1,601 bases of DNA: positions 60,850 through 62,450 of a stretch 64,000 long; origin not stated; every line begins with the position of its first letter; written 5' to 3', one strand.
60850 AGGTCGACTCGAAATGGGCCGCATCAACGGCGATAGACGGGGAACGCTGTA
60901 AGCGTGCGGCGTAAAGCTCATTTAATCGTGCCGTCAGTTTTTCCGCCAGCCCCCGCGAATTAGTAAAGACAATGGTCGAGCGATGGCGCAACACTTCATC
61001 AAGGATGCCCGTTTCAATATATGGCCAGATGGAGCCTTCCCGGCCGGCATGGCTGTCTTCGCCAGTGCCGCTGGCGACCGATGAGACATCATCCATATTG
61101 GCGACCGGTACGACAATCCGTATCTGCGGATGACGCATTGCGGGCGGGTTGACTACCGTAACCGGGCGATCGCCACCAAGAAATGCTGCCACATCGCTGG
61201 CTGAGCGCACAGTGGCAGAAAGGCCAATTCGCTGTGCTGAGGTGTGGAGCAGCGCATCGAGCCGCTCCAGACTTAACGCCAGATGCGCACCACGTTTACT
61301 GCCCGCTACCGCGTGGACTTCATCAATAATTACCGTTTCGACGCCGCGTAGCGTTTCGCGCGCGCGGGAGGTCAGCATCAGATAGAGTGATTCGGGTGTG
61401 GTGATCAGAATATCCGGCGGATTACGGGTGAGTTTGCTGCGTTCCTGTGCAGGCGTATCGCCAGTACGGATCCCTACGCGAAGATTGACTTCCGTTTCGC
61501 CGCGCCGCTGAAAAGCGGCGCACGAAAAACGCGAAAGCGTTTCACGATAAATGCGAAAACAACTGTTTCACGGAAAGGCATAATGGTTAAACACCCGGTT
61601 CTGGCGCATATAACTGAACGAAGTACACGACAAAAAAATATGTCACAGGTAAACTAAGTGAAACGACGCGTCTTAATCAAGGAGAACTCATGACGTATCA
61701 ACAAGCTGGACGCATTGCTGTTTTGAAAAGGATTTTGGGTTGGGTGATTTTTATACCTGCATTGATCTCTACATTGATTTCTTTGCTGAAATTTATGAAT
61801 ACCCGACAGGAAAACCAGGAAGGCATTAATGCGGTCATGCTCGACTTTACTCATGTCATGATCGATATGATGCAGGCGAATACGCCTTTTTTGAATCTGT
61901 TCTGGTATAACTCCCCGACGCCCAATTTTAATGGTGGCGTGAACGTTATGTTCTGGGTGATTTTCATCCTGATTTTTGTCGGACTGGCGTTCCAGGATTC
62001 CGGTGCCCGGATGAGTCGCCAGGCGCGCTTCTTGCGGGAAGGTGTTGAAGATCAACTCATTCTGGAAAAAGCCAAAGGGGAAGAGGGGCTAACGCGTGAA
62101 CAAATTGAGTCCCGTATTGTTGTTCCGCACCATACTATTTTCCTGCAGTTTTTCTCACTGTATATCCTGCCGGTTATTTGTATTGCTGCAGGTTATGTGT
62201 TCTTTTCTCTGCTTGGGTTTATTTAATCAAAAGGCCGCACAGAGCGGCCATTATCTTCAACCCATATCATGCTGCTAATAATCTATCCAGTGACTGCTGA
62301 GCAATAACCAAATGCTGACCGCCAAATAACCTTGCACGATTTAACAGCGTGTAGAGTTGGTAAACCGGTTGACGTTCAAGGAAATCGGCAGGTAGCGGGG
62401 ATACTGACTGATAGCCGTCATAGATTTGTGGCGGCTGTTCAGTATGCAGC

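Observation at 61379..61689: Synteny breakpoint: 5'-truncated lhr fused to the yniB upstream region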

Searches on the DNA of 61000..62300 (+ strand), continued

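Call 16: search_dna_similar(query=window:61500-61700:+, collection=plasmids, mode=distant, max_rows=15, max_evalue=1)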
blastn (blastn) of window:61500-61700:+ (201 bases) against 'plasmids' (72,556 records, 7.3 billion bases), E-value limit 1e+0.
Records with a match: 36; places in all: 39; records where one place covers at least 80% of the query: 0.
Best place of each record, by identity: >=99% 9; 95-99% 5; 90-95% 7; 80-90% 7; 60-80% 8.
By first word of the organism name: Streptomyces 18; Escherichia 8; Klebsiella 4; Salmonella 3; uncultured 1; Borrelia 1; Acinetobacter 1.
By predicted mobility (MOB-suite, as given by PLSDB): non-mobilizable 26; mobilizable 7; conjugative 3.
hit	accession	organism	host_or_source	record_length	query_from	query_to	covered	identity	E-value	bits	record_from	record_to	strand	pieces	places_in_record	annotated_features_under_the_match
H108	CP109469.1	Streptomyces sp. NBC_01463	-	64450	4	128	62%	80.0%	4e-22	112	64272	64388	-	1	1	none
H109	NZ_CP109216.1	Streptomyces althioticus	-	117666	14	132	59%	78.2%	2e-18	100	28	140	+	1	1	none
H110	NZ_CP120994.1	Streptomyces laculatispora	-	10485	14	123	55%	83.9%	1e-16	160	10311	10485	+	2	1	hypothetical protein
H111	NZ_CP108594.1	Streptomyces sp. NBC_01178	-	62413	14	130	58%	78.7%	7e-19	100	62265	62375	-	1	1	none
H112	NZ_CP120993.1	Streptomyces laculatispora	-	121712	14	126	56%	81.2%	5e-21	107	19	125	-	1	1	none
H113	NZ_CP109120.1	Streptomyces sp. NBC_01766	-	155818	14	133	60%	73.6%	5e-8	64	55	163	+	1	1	none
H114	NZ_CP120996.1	Streptomyces laculatispora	-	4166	14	126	56%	77.9%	4e-16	92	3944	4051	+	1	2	none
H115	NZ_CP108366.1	Streptomyces sp. NBC_01340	-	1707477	26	136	55%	76.8%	8e-12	77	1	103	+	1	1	none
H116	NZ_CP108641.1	Streptomyces anulatus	-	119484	28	139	56%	75.0%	3e-11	76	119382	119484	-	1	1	none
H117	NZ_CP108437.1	Streptomyces sp. NBC_01281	-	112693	26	139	57%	73.5%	1e-9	71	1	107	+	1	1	hypothetical protein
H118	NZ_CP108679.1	Streptomyces sp. NBC_01216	-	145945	27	138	56%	74.0%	5e-2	46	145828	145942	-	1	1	none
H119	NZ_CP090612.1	Escherichia coli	pig,lung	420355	134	201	34%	94.2%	6e-20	104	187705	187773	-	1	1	yniB: YniB family protein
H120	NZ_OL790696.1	Escherichia coli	-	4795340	134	201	34%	94.2%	6e-20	104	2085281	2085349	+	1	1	none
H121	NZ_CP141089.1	Escherichia coli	Homo sapiens,Infected Human Urine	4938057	134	201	34%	94.2%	6e-20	104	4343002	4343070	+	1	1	none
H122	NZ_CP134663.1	Escherichia coli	Larus michahellis,bacteria,cloaca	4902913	134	201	34%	94.2%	6e-20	104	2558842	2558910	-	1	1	none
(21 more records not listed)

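Call 22: get_annotated_region(hit=H108, flank=200)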
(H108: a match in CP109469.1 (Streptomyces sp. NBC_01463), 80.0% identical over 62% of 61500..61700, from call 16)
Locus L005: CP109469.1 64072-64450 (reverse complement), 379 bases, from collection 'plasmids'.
description: Streptomyces sp. NBC_01463 plasmid unnamed1, complete sequence
organism: Streptomyces sp. NBC_01463 (NCBI taxid 2903877)
taxonomy: Bacteria; Actinomycetota; Actinomycetes; Kitasatosporales; Streptomycetaceae; Streptomyces; Streptomyces sp. NBC 01463
host: -; source: -; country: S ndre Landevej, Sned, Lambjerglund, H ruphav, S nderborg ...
typing (MOB-suite, as given by PLSDB): non-mobilizable
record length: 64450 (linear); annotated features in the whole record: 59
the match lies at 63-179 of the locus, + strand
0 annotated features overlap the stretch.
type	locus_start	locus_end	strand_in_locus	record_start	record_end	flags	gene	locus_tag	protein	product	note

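Call 23: get_annotated_region(hit=H109, flank=200)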
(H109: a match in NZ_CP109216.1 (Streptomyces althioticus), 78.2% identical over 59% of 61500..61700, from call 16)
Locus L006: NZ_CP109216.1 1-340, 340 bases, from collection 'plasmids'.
description: Streptomyces althioticus strain NBC 01679 plasmid unnamed1, complete sequence
organism: Streptomyces althioticus (NCBI taxid 83380)
taxonomy: Bacteria; Actinomycetota; Actinomycetes; Kitasatosporales; Streptomycetaceae; Streptomyces; Streptomyces althioticus
host: -; source: -; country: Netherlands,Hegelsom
typing (MOB-suite, as given by PLSDB): mobilizable; replicon rep_cluster_1910; relaxase MOBP
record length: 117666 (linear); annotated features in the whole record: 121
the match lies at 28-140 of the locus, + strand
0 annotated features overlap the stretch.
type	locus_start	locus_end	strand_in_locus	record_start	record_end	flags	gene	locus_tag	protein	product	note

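Call 24: get_annotated_region(hit=H111, flank=200)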
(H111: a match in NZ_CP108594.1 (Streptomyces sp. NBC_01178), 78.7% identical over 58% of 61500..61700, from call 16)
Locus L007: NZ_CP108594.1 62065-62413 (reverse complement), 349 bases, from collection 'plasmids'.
description: Streptomyces sp. NBC_01178 plasmid unnamed2, complete sequence
organism: Streptomyces sp. NBC_01178 (NCBI taxid 2903762)
taxonomy: Bacteria; Actinomycetota; Actinomycetes; Kitasatosporales; Streptomycetaceae; Streptomyces; Streptomyces sp. NBC 01178
host: -; source: -; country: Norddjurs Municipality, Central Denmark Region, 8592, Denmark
typing (MOB-suite, as given by PLSDB): mobilizable; replicon rep_cluster_43; relaxase MOBF
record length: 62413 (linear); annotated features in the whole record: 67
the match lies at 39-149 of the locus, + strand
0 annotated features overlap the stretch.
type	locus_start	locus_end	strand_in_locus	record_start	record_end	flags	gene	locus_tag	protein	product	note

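Call 25: get_annotated_region(hit=H112, flank=200)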
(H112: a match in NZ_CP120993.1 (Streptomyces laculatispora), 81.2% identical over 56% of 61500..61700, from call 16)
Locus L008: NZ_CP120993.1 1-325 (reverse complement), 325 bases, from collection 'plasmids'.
description: Streptomyces laculatispora strain Mut2 plasmid unnamed1
organism: Streptomyces laculatispora (NCBI taxid 887464)
taxonomy: Bacteria; Actinomycetota; Actinomycetes; Kitasatosporales; Streptomycetaceae; Streptomyces; Streptomyces laculatispora
host: -; source: -; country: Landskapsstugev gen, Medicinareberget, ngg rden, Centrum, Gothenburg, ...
typing (MOB-suite, as given by PLSDB): non-mobilizable
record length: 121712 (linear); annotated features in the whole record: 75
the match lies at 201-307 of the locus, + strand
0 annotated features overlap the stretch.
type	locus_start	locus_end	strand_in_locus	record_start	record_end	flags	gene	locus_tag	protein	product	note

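Call 26: get_annotated_region(hit=H115, flank=200)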
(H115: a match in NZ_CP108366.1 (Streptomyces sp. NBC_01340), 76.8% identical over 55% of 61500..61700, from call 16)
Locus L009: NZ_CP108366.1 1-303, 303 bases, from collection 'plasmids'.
description: Streptomyces sp. NBC_01340 plasmid unnamed1, complete sequence
organism: Streptomyces sp. NBC_01340 (NCBI taxid 2903830)
taxonomy: Bacteria; Actinomycetota; Actinomycetes; Kitasatosporales; Streptomycetaceae; Streptomyces; Streptomyces sp. NBC 01340
host: -; source: -; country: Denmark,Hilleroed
typing (MOB-suite, as given by PLSDB): mobilizable; replicon rep_cluster_1879,rep_cluster_1910; relaxase MOBP
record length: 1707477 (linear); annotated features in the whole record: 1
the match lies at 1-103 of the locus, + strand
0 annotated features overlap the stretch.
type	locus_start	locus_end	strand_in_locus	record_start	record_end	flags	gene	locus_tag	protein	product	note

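Call 27: get_annotated_region(hit=H116, flank=200)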
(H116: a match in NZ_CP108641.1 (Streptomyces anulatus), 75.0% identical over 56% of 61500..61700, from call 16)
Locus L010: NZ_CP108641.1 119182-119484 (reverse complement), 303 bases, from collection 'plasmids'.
description: Streptomyces anulatus strain NBC_01134 plasmid unnamed1, complete sequence
organism: Streptomyces anulatus (NCBI taxid 1892)
taxonomy: Bacteria; Actinomycetota; Actinomycetes; Kitasatosporales; Streptomycetaceae; Streptomyces; Streptomyces anulatus
host: -; source: -; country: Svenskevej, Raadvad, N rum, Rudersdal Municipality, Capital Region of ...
typing (MOB-suite, as given by PLSDB): non-mobilizable
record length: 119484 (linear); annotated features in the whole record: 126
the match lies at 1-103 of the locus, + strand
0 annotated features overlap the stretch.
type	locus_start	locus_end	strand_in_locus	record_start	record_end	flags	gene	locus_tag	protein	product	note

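Call 31: get_annotated_region(hit=H93, flank=1500)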
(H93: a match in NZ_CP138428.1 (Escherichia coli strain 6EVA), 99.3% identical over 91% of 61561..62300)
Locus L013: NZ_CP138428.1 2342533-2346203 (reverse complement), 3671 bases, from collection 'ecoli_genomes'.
description: Escherichia coli strain 6EVA chromosome, complete genome
organism: Escherichia coli strain 6EVA (NCBI taxid 562)
replicon: chromosome; assembly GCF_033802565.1
host: Homo sapiens; source: feces; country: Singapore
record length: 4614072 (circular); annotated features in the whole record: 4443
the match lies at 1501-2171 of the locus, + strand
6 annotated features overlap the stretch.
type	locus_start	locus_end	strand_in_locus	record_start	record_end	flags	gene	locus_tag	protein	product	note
CDS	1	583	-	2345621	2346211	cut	ydjM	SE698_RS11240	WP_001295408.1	metal-dependent hydrolase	-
CDS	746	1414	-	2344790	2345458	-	hxpB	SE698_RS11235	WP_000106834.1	hexitol phosphatase HxpB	-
CDS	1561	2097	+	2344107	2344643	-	yniB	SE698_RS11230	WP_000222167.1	YniB family protein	-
CDS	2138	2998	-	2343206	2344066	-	yniA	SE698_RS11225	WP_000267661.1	fructosamine kinase family protein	-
CDS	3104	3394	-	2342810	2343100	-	ghoS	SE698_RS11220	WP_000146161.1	type V toxin-antitoxin system endoribonuclease antitoxin GhoS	-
CDS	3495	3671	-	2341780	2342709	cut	pfkB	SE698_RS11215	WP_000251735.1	6-phosphofructokinase II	-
